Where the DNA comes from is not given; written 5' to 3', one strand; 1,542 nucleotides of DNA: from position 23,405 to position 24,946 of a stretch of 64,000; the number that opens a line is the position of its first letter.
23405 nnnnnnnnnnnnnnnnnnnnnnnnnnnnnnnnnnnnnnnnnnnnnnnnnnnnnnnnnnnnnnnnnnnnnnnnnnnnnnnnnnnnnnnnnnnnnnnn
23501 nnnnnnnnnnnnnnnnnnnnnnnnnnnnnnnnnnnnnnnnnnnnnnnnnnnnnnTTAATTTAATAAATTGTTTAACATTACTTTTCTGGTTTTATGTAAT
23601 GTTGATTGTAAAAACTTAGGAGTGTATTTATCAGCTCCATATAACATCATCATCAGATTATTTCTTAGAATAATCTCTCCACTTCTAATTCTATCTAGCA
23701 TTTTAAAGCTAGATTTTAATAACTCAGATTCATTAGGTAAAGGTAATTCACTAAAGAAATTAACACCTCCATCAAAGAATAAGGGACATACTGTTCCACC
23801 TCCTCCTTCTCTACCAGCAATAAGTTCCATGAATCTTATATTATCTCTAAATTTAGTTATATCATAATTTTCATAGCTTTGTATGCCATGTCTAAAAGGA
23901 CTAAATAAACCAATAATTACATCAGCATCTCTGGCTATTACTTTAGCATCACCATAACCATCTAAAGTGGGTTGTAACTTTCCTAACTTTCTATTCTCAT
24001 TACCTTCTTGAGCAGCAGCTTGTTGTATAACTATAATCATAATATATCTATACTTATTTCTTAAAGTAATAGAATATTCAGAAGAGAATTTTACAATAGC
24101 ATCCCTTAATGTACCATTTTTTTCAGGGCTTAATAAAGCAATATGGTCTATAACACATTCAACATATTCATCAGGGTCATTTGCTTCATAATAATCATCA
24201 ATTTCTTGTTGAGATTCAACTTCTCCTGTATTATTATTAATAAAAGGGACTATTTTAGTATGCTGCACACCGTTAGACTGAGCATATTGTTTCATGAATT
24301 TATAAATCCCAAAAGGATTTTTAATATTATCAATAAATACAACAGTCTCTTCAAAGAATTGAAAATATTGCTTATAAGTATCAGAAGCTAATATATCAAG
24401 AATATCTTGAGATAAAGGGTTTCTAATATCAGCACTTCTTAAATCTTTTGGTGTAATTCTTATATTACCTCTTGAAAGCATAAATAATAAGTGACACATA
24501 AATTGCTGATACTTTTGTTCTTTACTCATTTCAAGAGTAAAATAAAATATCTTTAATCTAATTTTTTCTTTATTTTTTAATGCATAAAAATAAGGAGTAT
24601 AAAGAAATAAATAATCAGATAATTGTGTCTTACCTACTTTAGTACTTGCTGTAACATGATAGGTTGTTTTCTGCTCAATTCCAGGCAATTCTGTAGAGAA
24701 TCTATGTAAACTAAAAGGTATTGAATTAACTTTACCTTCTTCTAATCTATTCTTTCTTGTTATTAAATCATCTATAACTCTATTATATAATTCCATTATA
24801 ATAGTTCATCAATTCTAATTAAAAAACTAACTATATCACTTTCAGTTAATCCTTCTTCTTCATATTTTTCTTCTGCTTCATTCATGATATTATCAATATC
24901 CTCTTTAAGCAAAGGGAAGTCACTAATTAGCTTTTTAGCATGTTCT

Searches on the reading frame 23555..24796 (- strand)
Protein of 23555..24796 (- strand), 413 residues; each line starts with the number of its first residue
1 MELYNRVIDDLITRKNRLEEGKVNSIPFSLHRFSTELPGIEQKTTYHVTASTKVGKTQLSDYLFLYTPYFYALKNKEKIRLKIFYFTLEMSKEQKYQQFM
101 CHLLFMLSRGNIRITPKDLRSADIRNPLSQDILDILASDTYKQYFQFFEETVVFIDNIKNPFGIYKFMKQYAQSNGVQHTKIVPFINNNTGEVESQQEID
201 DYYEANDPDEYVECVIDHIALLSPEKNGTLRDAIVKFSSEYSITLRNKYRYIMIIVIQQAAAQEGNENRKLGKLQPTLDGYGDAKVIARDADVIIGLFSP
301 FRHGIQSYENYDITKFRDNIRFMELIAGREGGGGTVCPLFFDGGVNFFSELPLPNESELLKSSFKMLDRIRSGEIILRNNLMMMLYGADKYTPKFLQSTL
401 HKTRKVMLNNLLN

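Call 10: search_protein_families(library=phrogs, proteins=[window:23555-24796:-], max_evalue=0.00001)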
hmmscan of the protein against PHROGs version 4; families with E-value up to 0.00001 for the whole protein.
window:23555-24796:- (413 aa): 2 families
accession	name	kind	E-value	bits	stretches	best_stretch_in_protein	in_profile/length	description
phrog_19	-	DNA, RNA and nucleotide metabolism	1.2e-14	55.2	1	5-359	316-588/621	DnaB-like replicative helicase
phrog_15558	-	unknown function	1.3e-10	42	1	152-302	199-344/403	-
